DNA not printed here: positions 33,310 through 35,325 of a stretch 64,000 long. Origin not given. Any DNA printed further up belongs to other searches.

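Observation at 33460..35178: Single-polypeptide fusion of a GNAT-like N-acyltransferase domain and a HisC/CobD-like PLP aminotransferase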

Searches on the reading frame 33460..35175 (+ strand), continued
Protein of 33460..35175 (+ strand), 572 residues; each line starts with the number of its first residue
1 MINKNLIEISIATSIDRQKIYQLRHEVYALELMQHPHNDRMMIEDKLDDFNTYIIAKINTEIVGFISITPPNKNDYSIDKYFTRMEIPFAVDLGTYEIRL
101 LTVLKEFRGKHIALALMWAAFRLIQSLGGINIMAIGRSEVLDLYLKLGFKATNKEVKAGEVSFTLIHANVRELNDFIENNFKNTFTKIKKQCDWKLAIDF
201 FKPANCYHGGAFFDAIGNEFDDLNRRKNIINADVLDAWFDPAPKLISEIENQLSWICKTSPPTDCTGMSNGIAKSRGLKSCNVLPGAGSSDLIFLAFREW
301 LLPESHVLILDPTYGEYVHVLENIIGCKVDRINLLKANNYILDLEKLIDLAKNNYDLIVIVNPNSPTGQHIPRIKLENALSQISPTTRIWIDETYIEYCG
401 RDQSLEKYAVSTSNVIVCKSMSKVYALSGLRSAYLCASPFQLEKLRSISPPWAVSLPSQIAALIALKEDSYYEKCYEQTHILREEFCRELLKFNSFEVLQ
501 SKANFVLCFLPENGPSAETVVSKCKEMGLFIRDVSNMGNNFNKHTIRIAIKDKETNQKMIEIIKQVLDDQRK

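Call 16: find_related_loci(query=A1, collection=genome_contigs, flank=8000)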
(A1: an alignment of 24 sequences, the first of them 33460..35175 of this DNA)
Query A1 (572 aa) in genome_contigs; peptide patterns used: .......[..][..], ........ (x = any residue, [..] = any of these).
600 stretches matched a pattern (row limit reached: there are more); 562 encode a relative of the query (tblastn E <= 1e-3); the best 80 are kept; 80 distinct loci.
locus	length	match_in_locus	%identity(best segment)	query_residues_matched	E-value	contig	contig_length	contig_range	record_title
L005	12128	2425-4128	84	1-568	0e+0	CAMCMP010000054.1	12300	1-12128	MAG: Chitinophaga pinensis isolate MsH-30jul19-61 genome assembly, contig: MsH-30jul19-C10274, whole genome shotgun sequ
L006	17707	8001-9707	80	1-569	0e+0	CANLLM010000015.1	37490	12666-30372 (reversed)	MAG: Bacteroidetes bacterium isolate ZE-13may13-124 genome assembly, contig: ZE-13may13-C888, whole genome shotgun seque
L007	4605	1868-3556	76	5-567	0e+0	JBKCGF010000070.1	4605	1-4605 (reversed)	MAG: Chitinophagaceae bacterium isolate samp_512_concoct_1051 samp_512_223412, whole genome shotgun sequence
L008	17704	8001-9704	69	1-567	0e+0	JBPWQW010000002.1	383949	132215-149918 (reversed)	Flavobacteriaceae bacterium LMO-SS05 SS.SF.05_ctg002, whole genome shotgun sequence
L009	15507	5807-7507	65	1-567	0e+0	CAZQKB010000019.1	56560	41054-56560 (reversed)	MAG TPA_asm: uncultured Mesohalobacter sp. isolate binchicken_co405_333 genome assembly, contig: NODE_745_length_56560_c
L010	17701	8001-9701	63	1-567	0e+0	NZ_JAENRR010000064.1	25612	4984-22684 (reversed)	Carboxylicivirga marina strain N1Y132 NODE_64_length_25612_cov_111.953789, whole genome shotgun sequence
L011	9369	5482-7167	53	8-571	0e+0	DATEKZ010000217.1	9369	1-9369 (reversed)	MAG TPA_asm: Verrucomicrobiia bacterium isolate SMAG_U8903 k141_1043346, whole genome shotgun sequence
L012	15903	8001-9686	55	7-569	0e+0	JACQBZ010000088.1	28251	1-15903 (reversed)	MAG: Nitrospirae bacterium isolate NC_groundwater_955_Pr1_S-0.2um_56_113 Montesol18-Sp2_coassembly_scaffold_898404, whol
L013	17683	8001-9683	54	5-566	0e+0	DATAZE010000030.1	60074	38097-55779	MAG TPA_asm: Verrucomicrobiia bacterium isolate SMAG_U5697 k141_2489890, whole genome shotgun sequence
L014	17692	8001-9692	52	2-566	0e+0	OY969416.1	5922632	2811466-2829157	MAG: uncultured Verrucomicrobiae bacterium isolate MFD04967.bin.1.157 genome assembly, chromosome: 1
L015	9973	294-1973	53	7-568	0e+0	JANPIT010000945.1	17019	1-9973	MAG: Opitutaceae bacterium isolate VAR_61_metabat_518 VAR_61_k141_3976403, whole genome shotgun sequence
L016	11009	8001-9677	51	7-567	0e+0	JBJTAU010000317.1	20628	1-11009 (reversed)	MAG: Limisphaerales bacterium isolate samp_4332_semibin_324 samp_4332_1283542, whole genome shotgun sequence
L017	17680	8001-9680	51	3-564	0e+0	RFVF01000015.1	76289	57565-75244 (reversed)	MAG: Proteobacteria bacterium isolate WB5_2B_004 contig_100_14, whole genome shotgun sequence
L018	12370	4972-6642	52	9-567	0e+0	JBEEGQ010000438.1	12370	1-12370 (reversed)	MAG: Verrucomicrobiota bacterium isolate BP_782 scaffold_3402021, whole genome shotgun sequence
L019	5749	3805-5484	53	7-568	0e+0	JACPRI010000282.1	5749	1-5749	MAG: Verrucomicrobia bacterium isolate NC_groundwater_675_Ag_B-0.1um_59_41 B_1_S1_Biohub_coassembly_k141_3227262, whole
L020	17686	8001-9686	53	7-568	0e+0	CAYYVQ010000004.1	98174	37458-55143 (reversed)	MAG TPA_asm: uncultured Victivallales bacterium isolate SRP252850_co1_79 genome assembly, contig: NODE_166_length_98174_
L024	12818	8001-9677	52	7-566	0e+0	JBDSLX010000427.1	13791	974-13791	MAG: Verrucomicrobiota bacterium isolate cluster1_bin.38 k127_14043881, whole genome shotgun sequence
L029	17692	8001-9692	51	1-567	0e+0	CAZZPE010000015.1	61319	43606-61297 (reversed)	MAG TPA_asm: uncultured Bifidobacteriaceae bacterium isolate binchicken_co3_607 genome assembly, contig: NODE_1344_lengt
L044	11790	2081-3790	50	7-571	0e+0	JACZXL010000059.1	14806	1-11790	MAG: Planctomycetota bacterium isolate B23T1B5 B23T1B5_NODE4201, whole genome shotgun sequence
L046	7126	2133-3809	52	7-567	0e+0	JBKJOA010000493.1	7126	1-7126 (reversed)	MAG: Limisphaerales bacterium isolate ant_bin.391 k117_3032300, whole genome shotgun sequence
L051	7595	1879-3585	49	9-572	0e+0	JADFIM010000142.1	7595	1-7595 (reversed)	MAG: Planctomycetota bacterium isolate B39T1B5 B39T1B5_NODE14466, whole genome shotgun sequence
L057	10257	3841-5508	50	9-566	0e+0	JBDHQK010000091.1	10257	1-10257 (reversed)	MAG: Lacunisphaera sp. isolate AS-MESO-3CA.197 NODE_28137_length_10257_cov_4.419057, whole genome shotgun sequence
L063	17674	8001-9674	50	9-567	0e+0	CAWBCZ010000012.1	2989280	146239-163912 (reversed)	MAG: uncultured Acidobacteriaceae bacterium isolate MFD00731.bin.1.270 genome assembly, contig: contig_7905, whole genom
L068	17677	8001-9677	50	8-567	0e+0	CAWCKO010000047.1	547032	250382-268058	MAG: uncultured Acidobacteriaceae bacterium isolate MFD01248.bin.1.32 genome assembly, contig: contig_3349, whole genome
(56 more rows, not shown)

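Call 27: search_protein_families(library=pfam, proteins=[L029:553-4341:+, L029:4477-5628:-, L029:6252-6995:+, L029:7002-7931:+, L029:9713-10264:-, L029:10183-10989:-, L029:10986-12665:-, L029:12662-13369:-, L029:14061-15056:-, L029:14828-17248:-], max_evalue=0.001)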
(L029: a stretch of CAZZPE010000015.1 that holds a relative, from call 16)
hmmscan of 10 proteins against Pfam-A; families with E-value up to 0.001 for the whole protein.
L029:553-4341:+ (1262 aa): 5 families
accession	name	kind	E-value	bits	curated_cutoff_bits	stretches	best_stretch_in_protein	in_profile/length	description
PF00109.32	ketoacyl-synt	-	6.3e-44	150.9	20.8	2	444-678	5-252/252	Beta-ketoacyl synthase, N-terminal domain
PF02801.28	Ketoacyl-synt_C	-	2.2e-33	115.2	20.8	1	688-798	3-118/119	Beta-ketoacyl synthase, C-terminal domain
PF02310.24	B12-binding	-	7.9e-08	32.6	32.1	1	36-127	13-115/121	B12 binding domain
PF04055.27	Radical_SAM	-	1.5e-06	28.9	29.5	1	177-318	1-147/166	Radical SAM superfamily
PF08545.16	ACP_syn_III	-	0.00063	20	24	0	599-633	3-37/80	3-Oxoacyl-[acyl-carrier-protein (ACP)] synthase III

L029:4477-5628:- (383 aa): 0 families

L029:6252-6995:+ (247 aa): 4 families
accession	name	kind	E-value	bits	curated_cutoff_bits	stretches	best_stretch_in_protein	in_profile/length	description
PF13561.12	adh_short_C2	-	1.4e-65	221.6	27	1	17-243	6-236/236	Enoyl-(Acyl carrier protein) reductase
PF00106.31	adh_short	-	5.6e-56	189.6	26.6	1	8-193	1-190/195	short chain dehydrogenase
PF08659.16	KR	-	2.6e-16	60.5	22.6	1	10-166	3-163/180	KR domain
PF01370.27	Epimerase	-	6.5e-05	22.9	20.9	1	10-123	1-103/240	NAD dependent epimerase/dehydratase family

L029:7002-7931:+ (309 aa): 1 family
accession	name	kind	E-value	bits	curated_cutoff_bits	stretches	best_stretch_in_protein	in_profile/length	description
PF00698.26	Acyl_transf_1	-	3.7e-43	148.6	32.7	1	3-274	1-267/319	Acyl transferase domain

L029:9713-10264:- (183 aa): 1 family
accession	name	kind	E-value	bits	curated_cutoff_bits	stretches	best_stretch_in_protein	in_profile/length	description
PF07977.19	FabA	-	1.6e-24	86.5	23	1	44-171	1-136/138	FabA-like domain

L029:10183-10989:- (268 aa): 1 family
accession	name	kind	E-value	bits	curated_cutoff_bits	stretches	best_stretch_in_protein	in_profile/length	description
PF01553.26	Acyltransferase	-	1.1e-23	83.9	23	1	78-201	3-131/132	Acyltransferase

L029:10986-12665:- (559 aa): 5 families
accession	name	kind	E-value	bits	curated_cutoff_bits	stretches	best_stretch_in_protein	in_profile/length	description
PF03417.21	AAT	-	7.4e-20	72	23.2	1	201-394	4-184/225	Acyl-coenzyme A:6-aminopenicillanic acid acyl-transferase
PF13432.12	TPR_16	-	1.4e-07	32.2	32.7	1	481-539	4-62/65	Tetratricopeptide repeat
PF07719.23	TPR_2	-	0.00026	21.3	27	1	513-539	6-32/34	Tetratricopeptide repeat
PF14559.12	TPR_19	-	0.00046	20.9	25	0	484-539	1-56/68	Tetratricopeptide repeat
PF00515.34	TPR_1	-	0.00088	19.4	27.8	0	514-539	7-32/34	Tetratricopeptide repeat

L029:12662-13369:- (235 aa): 0 families

L029:14061-15056:- (331 aa): 1 family
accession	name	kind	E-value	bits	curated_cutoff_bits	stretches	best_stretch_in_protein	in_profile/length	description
PF01522.26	Polysacc_deac_1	-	2.9e-33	114.9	23.1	1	137-260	3-124/124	Polysaccharide deacetylase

L029:14828-17248:- (806 aa): 3 families
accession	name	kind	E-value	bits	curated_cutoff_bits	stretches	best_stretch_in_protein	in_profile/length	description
PF00109.32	ketoacyl-synt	-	1.4e-32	113.8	20.8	2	7-235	5-251/252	Beta-ketoacyl synthase, N-terminal domain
PF02801.28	Ketoacyl-synt_C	-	1.5e-27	96.4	20.8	1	244-356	1-118/119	Beta-ketoacyl synthase, C-terminal domain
PF00108.29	Thiolase_N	-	0.00027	20.8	26.4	0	152-193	77-118/260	Thiolase, N-terminal domain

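Call 28: search_protein_families(library=pfam, proteins=[L057:1613-3751:+, L024:6317-7954:+, L020:7434-7949:+, L013:9753-10367:+, L068:6792-7811:+, L051:3639-4034:+, L063:7131-7919:+, L044:828-2018:+, L013:5793-7838:+, L046:1291-1929:+], max_evalue=0.001)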
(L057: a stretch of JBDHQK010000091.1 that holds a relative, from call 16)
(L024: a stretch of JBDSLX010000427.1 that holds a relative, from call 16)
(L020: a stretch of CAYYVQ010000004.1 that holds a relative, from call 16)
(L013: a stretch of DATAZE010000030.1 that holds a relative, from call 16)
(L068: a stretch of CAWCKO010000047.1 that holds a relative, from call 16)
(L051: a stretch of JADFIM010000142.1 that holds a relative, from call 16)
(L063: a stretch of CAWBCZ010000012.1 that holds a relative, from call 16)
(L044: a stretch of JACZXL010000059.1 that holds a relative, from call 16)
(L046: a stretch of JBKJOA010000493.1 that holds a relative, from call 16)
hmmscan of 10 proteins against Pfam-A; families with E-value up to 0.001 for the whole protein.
L057:1613-3751:+ (712 aa): 2 families
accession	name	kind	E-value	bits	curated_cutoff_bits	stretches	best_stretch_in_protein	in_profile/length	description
PF00501.34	AMP-binding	-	1.9e-59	201.8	29.9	1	212-573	2-384/384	AMP-binding enzyme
PF01553.26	Acyltransferase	-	5.2e-17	62.3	23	1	15-137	2-131/132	Acyltransferase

L024:6317-7954:+ (545 aa): 3 families
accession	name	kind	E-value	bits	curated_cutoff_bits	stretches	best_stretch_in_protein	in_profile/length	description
PF04055.27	Radical_SAM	-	3.4e-16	60.3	29.5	1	270-435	2-165/166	Radical SAM superfamily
PF13282.11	DUF4070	-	3.5e-09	37.3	22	1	455-538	1-82/144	Domain of unknown function (DUF4070)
PF02310.24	B12-binding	-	3.1e-08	33.9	32.1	1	127-223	12-118/121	B12 binding domain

L020:7434-7949:+ (171 aa): 7 families
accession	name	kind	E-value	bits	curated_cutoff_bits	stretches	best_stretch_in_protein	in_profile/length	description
PF12802.13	MarR_2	-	1.6e-14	54.2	27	1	46-105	3-61/61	MarR family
PF01047.28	MarR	-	1.7e-11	44.3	24.6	1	46-104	1-57/59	MarR family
PF13463.12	HTH_27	-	2.8e-09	37.5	22.2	1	46-114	1-68/68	Winged helix DNA-binding domain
PF22381.2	Staph_reg_Sar_Rot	-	5.7e-09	36.4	27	1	45-120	11-84/85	Transcriptional regulator SarA/Rot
PF13601.12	HTH_34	-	2.1e-05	25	27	1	51-117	3-68/80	Winged helix DNA-binding domain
PF24034.1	DUF7343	-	3e-05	24.2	27.6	1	52-110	7-61/62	Domain of unknown function (DUF7343)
PF09339.16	HTH_IclR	-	3.4e-05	23.9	22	1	53-96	8-50/52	IclR helix-turn-helix domain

L013:9753-10367:+ (204 aa): 0 families

L068:6792-7811:+ (339 aa): 1 family
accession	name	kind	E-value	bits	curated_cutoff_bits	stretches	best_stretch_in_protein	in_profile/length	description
PF00392.27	GntR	-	5.2e-15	55.3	27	1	49-111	2-64/64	Bacterial regulatory proteins, gntR family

L051:3639-4034:+ (131 aa): 0 families

L063:7131-7919:+ (262 aa): 1 family
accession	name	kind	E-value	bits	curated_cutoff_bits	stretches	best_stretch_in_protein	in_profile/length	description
PF10520.15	Lipid_desat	-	3.2e-15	57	26.4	1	75-203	5-135/175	Lipid desaturase domain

L044:828-2018:+ (396 aa): 4 families
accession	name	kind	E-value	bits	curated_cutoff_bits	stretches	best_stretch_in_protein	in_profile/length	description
PF12697.13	Abhydrolase_6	-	2.9e-24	87.4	26.3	1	95-363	1-215/217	Alpha/beta hydrolase family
PF00561.26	Abhydrolase_1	-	1.5e-20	74.3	25.8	1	94-359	2-245/245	alpha/beta hydrolase fold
PF12146.15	Hydrolase_4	-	4.4e-14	52.8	27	1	91-358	3-238/239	Serine aminopeptidase, S33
PF05057.20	DUF676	-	7.3e-07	29.3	20.3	1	90-195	3-104/217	Putative serine esterase (DUF676)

L013:5793-7838:+ (681 aa): 0 families

L046:1291-1929:+ (212 aa): 1 family
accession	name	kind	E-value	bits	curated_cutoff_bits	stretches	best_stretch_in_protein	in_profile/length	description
PF01553.26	Acyltransferase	-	1.4e-26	93.3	23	1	23-144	3-130/132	Acyltransferase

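Call 53: predict_structure(alignment_id=A4)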
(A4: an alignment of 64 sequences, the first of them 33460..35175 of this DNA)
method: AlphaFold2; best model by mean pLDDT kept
length: 572 residues; sequences in the alignment: 64
mean_pLDDT: 91.3   pTM: 0.80
mean pLDDT of the five models: 91.3, 91.2, 90.5, 88.5, 88.1
residues with pLDDT >= 90: 418; 70-90: 138; 50-70: 13; < 50: 3
segments of 3 or more residues with pLDDT < 50: 1-3
pLDDT, mean of each block of 10 residues (from residue 1): 73 94 87 81 88 94 96 91 91 93 89 95 95 86 90 86 92 91 89 92 65 76 85 90 95 90 86 97 95 95 96 88 90 95 97 97 94 98 97 96 96 97 93 97 94 92 96 97 97 88 94 92 94 88 94 97 89 59
secondary structure, 60 per line:
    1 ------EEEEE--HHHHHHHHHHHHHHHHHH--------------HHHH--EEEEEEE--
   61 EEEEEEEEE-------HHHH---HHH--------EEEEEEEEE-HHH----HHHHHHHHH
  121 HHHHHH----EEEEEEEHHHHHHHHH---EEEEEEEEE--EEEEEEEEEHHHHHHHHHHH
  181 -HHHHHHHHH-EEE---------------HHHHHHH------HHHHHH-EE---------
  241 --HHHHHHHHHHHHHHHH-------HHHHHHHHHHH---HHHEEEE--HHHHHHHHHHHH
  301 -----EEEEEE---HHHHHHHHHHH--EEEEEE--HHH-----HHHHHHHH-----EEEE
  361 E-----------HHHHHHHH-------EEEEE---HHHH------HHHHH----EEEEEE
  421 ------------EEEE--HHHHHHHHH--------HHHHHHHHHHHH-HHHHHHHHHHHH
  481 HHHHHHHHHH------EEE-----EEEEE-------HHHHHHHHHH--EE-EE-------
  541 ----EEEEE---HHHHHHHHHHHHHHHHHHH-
elements in order: E7-11 H14-31 H46-49 E52-58 E61-69 H77-80 E95-103 H112-126 E131-137 H138-146 E150-158 E161-169 H170-180 H182-190 E192-194 H210-216 H223-228 H243-258 H266-276 E283-286 H289-300 E306-311 H315-325 E328-333 H344-351 E357-361 H373-380 E388-392 H396-399 H406-410 E415-420 E433-436 H439-447 H456-467 H469-490 E497-499 E505-509 H517-526 E545-549 H553-571

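Call 57: fold_search(model_id=the predicted structure, library=pdb)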
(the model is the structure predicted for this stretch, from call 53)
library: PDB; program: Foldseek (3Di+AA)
matches with E <= 10: 1994; with E <= 0.001: 1655
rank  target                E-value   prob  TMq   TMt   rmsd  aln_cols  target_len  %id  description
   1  3ffh_B                2.2e-27  1.00  0.54  0.86   2.7       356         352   22  The crystal structure of histidinol-phosphate aminotransferase from Listeria innocua Clip11262. (released 2008-12-23)
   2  3ffh_A                2.2e-27  1.00  0.54  0.85   2.9       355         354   23  The crystal structure of histidinol-phosphate aminotransferase from Listeria innocua Clip11262. (released 2008-12-23)
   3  8bj1_A                1.6e-26  1.00  0.54  0.84   2.3       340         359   23  Crystal structure of Medicago truncatula histidinol-phosphate aminotransferase (HISN6) in the open state (released 2023-03-22)
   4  1lc7                  1.1e-25  1.00  0.56  0.88   2.9       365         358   19  Crystal Structure of L-Threonine-O-3-phosphate Decarboxylase from S. enterica complexed with a substrate (released 2002-06-28)
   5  8bj4_C                1.5e-25  1.00  0.54  0.83   2.3       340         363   23  Crystal structure of Medicago truncatula histidinol-phosphate aminotransferase (HISN6) in apo form (released 2023-03-22)
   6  3get_B                1.7e-25  1.00  0.54  0.85   2.2       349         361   22  Crystal structure of putative histidinol-phosphate aminotransferase (NP_281508.1) from Campylobacter jejuni at 2.01 A  (released 2009-03-24)
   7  8bj1_B                1.9e-25  1.00  0.54  0.84   2.3       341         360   23  Crystal structure of Medicago truncatula histidinol-phosphate aminotransferase (HISN6) in the open state (released 2023-03-22)
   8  1lkc                  2.7e-25  1.00  0.57  0.91   2.6       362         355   19  Crystal Structure of L-Threonine-O-3-Phosphate Decarboxylase from Salmonella enterica (released 2002-05-01)
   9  3get_A                2.9e-25  1.00  0.55  0.84   2.1       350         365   22  Crystal structure of putative histidinol-phosphate aminotransferase (NP_281508.1) from Campylobacter jejuni at 2.01 A  (released 2009-03-24)
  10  1lc5                  3.2e-25  1.00  0.57  0.90   3.1       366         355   19  Crystal Structure of L-Threonine-O-3-phosphate Decarboxylase from S. enterica in its apo state (released 2002-06-28)
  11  8bj3_B                3.6e-25  1.00  0.54  0.84   2.3       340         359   23  Crystal structure of Medicago truncatula histidinol-phosphate aminotransferase (HISN6) in complex with histidinol-phos (released 2023-03-22)
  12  1lc8                  5.8e-25  1.00  0.56  0.89   2.9       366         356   19  Crystal Structure of L-Threonine-O-3-phosphate Decarboxylase from S. enterica complexed with its reaction intermediate (released 2002-06-28)
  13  3fkd_A                9.7e-25  1.00  0.52  0.89   3.1       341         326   20  The crystal structure of L-threonine-O-3-phosphate decarboxylase from Porphyromonas gingivalis (released 2009-02-03)
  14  3ftb_D                1.4e-24  1.00  0.54  0.90   2.2       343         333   26  The crystal structure of the histidinol-phosphate aminotransferase from Clostridium acetobutylicum (released 2009-02-17)
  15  6oux_B                1.6e-24  1.00  0.51  0.80   3.6       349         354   25  Structure of SMUL_1544, a decarboxylase from Sulfurospirillum multivorans (released 2019-06-05)
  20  6oux_A                6.9e-24  1.00  0.54  0.77   7.8       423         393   22  Structure of SMUL_1544, a decarboxylase from Sulfurospirillum multivorans (released 2019-06-05)
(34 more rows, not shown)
